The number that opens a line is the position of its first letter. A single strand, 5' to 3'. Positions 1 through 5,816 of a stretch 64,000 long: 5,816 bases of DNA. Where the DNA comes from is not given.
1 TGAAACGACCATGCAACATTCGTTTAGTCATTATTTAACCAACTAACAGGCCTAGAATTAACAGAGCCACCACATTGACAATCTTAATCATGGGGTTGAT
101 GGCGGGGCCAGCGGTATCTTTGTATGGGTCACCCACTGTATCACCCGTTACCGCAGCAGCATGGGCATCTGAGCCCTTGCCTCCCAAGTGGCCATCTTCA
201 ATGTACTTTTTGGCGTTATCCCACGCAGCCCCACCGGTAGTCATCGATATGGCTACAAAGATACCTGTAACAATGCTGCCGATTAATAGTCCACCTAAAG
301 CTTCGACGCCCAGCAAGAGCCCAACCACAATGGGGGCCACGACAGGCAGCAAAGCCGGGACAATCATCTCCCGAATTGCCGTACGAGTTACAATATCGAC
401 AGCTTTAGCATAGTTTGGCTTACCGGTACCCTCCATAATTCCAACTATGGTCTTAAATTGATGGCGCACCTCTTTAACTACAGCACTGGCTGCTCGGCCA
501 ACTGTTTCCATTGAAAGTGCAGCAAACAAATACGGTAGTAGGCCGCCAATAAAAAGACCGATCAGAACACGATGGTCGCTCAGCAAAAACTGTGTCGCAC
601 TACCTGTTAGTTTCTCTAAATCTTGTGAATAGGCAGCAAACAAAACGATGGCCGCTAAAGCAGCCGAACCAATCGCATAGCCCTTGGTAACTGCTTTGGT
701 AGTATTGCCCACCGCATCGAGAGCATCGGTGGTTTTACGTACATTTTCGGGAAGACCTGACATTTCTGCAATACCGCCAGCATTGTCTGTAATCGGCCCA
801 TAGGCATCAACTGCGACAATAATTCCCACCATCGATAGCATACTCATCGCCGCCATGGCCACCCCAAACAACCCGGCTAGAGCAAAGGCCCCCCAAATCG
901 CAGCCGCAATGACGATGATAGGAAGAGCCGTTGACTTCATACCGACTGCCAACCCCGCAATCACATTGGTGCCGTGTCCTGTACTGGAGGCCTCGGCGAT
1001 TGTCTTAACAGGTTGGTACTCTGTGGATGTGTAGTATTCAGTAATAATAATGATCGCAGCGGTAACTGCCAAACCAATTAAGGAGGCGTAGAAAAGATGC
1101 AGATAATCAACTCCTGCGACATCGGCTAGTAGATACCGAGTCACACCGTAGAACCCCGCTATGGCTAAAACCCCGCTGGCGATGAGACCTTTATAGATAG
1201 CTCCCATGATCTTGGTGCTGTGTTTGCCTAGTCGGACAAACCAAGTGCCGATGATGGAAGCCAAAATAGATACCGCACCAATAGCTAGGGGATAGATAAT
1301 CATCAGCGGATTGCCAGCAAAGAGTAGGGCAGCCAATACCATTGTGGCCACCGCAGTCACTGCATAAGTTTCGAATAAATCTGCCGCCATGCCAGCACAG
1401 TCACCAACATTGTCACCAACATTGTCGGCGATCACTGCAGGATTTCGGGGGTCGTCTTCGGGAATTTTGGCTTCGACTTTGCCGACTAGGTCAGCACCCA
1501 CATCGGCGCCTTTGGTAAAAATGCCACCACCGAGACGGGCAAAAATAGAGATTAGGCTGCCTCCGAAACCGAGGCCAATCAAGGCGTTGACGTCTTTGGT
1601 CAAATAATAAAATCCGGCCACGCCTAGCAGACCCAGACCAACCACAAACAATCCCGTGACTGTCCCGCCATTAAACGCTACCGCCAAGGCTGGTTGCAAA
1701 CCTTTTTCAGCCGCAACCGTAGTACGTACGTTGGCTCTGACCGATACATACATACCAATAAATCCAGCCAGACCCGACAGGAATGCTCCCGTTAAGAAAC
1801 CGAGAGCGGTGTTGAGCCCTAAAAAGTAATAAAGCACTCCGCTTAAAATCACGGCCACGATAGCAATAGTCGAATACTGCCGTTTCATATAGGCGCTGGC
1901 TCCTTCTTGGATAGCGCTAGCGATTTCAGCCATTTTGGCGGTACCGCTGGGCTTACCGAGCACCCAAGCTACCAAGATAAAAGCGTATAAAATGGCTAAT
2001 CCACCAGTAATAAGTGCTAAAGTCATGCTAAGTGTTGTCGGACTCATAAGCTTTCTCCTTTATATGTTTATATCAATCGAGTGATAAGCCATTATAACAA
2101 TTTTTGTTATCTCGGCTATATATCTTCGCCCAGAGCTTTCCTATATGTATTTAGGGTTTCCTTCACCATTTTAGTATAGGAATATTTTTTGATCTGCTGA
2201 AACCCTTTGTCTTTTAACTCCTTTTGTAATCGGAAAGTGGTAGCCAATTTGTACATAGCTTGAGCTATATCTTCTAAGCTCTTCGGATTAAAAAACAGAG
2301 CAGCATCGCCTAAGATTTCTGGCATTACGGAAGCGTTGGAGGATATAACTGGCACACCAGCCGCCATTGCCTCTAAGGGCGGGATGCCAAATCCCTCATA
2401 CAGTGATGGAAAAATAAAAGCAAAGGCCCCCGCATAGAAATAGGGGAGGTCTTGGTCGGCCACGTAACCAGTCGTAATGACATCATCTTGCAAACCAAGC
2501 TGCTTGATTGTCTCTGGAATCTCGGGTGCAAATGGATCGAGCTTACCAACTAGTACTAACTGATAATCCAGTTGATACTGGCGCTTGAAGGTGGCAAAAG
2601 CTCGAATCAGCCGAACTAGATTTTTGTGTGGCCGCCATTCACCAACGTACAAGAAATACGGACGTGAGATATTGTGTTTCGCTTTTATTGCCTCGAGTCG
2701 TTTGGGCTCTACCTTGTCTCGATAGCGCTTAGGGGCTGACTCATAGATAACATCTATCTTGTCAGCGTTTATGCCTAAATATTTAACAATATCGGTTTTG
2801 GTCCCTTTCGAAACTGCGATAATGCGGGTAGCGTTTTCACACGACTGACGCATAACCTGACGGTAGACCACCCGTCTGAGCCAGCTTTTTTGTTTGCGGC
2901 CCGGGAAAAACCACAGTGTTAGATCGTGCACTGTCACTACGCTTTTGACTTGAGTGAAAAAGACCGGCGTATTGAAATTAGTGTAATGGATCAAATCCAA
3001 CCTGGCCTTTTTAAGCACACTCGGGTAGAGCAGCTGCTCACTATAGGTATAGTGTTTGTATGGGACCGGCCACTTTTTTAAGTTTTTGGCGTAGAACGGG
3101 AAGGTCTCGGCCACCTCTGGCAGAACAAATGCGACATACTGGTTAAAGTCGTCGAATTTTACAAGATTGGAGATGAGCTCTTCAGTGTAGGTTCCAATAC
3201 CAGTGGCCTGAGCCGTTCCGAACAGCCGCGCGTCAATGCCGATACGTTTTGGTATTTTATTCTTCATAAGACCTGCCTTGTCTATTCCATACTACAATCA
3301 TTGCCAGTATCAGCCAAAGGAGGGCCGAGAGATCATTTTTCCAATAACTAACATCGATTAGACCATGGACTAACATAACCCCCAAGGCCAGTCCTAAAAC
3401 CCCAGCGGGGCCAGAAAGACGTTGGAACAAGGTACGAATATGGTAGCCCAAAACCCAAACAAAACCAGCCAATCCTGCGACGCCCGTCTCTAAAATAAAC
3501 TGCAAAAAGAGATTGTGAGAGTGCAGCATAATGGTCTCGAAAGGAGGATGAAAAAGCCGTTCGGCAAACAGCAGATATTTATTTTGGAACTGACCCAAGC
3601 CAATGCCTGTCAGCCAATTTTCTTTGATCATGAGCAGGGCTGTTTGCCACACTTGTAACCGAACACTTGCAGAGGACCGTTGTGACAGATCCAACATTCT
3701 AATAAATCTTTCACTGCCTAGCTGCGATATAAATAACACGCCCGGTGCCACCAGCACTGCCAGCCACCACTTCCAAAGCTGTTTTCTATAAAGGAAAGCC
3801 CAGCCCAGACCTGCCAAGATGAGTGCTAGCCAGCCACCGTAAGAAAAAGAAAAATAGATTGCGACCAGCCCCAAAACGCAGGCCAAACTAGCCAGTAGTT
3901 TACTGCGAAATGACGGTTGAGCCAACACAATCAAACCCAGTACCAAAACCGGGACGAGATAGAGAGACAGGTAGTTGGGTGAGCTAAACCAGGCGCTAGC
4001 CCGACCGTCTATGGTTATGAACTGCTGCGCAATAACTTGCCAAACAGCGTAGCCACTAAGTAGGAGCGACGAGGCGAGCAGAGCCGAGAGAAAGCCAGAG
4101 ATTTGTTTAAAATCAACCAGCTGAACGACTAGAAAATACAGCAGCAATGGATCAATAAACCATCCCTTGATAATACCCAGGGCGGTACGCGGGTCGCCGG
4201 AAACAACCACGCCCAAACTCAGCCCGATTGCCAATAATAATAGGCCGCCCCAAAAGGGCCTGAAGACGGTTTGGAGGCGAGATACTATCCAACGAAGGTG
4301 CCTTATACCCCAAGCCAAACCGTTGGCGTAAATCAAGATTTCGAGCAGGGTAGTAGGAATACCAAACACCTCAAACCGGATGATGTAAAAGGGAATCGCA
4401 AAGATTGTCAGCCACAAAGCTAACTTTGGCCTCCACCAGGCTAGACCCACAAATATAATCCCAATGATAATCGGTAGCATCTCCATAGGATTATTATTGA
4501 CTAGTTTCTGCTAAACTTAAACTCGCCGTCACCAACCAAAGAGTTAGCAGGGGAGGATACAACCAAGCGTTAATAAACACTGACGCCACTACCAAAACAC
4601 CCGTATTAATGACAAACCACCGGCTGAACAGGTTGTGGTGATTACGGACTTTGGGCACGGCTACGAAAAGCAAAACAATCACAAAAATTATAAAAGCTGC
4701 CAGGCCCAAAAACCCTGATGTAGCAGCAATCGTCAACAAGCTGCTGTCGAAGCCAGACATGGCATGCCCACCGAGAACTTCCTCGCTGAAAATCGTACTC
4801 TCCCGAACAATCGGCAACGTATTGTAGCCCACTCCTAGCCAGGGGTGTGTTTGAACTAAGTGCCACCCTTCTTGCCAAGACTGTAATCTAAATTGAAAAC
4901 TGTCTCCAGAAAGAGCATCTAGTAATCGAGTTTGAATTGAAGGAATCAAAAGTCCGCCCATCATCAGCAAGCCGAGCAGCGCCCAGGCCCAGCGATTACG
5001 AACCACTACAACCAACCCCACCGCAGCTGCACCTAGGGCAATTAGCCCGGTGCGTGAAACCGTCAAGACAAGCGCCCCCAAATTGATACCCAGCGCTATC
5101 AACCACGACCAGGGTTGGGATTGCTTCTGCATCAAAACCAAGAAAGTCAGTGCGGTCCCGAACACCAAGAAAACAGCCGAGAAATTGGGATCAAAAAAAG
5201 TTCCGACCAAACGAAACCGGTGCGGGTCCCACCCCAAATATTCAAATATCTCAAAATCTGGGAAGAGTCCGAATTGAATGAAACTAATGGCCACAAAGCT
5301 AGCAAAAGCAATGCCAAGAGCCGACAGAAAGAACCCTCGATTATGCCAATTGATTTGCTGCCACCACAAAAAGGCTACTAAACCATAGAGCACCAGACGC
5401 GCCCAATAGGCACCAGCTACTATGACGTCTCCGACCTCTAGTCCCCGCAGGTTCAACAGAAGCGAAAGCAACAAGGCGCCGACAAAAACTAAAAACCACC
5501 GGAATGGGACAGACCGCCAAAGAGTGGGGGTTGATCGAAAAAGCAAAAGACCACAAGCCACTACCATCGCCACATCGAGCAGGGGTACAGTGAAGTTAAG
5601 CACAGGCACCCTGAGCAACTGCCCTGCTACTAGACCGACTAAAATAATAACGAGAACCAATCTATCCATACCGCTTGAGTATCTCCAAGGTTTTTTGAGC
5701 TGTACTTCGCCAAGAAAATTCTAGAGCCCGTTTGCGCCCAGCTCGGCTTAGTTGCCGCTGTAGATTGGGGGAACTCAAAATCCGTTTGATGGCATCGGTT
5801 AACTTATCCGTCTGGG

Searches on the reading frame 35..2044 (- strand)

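Call 60: search_protein_families(library=pfam, proteins=[window:35-2044:-], max_evalue=0.00001)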
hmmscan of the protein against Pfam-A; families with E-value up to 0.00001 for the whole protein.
window:35-2044:- (669 aa): 1 family
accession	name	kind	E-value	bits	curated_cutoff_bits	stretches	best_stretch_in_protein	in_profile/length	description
PF03030.21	H_PPase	-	3.1e-268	892.2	29.7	1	16-663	2-645/645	Inorganic H+ pyrophosphatase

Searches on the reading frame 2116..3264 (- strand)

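Call 60: search_protein_families(library=pfam, proteins=[window:2116-3264:-], max_evalue=0.00001)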
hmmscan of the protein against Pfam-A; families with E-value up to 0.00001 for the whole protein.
window:2116-3264:- (382 aa): 5 families
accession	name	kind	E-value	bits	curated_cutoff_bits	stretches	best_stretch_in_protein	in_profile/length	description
PF00534.26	Glycos_transf_1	-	1.1e-34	119.9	26.4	1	193-354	5-169/172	Glycosyl transferases group 1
PF13692.12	Glyco_trans_1_4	-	3.7e-30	105.5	27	1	201-341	1-140/142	Glycosyl transferases group 1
PF13439.12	Glyco_transf_4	-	2e-15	57.7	28.5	1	22-174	3-163/170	Glycosyltransferase Family 4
PF13579.12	Glyco_trans_4_4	-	9.9e-10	39.4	29.7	1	21-173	1-155/158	Glycosyl transferase 4-like domain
PF20706.3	GT4-conflict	-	1.4e-08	34.6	26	1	200-321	196-323/385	Family 4 Glycosyltransferase in conflict systems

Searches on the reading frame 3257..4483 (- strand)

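Call 60: search_protein_families(library=pfam, proteins=[window:3257-4483:-], max_evalue=0.00001)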
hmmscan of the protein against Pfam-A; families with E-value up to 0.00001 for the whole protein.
window:3257-4483:- (408 aa): 1 family
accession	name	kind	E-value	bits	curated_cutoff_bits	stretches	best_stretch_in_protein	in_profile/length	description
PF04932.20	Wzy_C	-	2e-22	80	31.7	1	200-342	1-149/149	O-Antigen ligase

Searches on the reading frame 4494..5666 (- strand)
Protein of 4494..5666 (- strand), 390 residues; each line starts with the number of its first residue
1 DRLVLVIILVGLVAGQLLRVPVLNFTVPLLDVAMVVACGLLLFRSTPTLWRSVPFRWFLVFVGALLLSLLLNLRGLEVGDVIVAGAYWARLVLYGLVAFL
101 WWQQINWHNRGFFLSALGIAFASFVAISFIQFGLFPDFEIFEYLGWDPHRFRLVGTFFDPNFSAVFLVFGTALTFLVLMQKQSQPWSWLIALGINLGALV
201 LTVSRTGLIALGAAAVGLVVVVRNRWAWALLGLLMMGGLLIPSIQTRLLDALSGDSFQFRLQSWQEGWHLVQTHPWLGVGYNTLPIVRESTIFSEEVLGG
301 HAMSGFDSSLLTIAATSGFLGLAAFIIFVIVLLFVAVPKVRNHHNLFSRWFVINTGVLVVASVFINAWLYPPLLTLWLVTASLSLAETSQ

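Call 60: search_protein_families(library=pfam, proteins=[window:4494-5666:-], max_evalue=0.00001)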
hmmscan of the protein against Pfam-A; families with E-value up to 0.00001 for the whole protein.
window:4494-5666:- (390 aa): 1 family
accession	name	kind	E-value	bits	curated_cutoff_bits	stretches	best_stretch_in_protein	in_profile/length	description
PF04932.20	Wzy_C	-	5.9e-18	65.5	31.7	1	191-326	2-149/149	O-Antigen ligase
